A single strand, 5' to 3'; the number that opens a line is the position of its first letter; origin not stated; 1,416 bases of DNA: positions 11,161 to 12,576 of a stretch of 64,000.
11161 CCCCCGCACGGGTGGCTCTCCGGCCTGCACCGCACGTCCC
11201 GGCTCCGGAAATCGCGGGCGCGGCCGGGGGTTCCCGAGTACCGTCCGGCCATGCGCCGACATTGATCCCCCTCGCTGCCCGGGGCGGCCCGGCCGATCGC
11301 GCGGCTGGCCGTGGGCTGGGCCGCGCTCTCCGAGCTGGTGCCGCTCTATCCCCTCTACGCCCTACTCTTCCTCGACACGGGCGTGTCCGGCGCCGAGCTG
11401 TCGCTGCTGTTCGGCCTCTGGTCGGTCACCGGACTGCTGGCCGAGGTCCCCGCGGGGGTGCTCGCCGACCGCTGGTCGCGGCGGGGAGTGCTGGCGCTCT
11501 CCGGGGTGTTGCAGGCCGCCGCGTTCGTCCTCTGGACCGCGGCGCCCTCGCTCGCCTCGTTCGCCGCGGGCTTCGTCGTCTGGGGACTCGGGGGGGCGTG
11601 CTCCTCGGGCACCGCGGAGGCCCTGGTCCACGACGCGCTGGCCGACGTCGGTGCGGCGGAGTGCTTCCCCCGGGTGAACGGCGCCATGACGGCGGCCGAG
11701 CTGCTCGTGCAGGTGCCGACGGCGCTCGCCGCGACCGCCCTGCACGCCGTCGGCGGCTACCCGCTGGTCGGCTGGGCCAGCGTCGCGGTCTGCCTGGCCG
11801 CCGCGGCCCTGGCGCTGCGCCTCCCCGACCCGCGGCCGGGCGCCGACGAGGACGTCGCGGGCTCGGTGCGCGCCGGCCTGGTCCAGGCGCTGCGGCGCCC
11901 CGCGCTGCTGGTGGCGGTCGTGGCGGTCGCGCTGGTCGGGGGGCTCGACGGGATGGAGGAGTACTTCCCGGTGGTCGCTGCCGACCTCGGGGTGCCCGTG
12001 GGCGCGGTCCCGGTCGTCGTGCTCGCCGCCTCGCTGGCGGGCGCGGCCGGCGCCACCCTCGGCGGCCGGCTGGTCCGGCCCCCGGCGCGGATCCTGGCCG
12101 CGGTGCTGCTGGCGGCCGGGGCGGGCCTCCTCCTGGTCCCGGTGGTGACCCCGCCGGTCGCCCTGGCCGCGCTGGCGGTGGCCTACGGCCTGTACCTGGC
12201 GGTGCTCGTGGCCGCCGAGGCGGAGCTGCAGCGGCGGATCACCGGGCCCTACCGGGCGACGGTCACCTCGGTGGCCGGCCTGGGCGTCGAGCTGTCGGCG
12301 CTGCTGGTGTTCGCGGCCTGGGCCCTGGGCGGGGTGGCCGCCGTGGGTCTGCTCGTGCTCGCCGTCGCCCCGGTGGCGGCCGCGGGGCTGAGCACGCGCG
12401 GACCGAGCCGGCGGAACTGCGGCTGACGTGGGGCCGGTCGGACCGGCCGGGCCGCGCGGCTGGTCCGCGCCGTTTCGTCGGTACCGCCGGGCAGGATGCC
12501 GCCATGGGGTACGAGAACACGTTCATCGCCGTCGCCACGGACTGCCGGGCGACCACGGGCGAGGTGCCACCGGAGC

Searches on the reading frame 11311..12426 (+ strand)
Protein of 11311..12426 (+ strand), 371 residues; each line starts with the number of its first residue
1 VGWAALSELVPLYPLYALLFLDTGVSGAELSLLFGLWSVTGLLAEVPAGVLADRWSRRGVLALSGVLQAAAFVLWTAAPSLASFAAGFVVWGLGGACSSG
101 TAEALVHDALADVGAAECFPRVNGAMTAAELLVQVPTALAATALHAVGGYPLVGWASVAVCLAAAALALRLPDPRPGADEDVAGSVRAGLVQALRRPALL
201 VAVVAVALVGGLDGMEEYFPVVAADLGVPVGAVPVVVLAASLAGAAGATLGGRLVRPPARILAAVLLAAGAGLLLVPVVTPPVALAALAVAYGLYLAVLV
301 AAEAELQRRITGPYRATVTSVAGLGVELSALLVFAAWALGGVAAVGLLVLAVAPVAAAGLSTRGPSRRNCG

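Call 37: search_protein_families(library=pfam, proteins=[window:11311-12426:+], max_evalue=0.001)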
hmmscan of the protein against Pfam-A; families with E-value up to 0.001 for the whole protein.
window:11311-12426:+ (371 aa): 1 family
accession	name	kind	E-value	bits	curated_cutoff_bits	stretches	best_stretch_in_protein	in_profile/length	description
PF07690.21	MFS_1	-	7.9e-24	84.7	33.4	1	13-332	16-345/347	Major Facilitator Superfamily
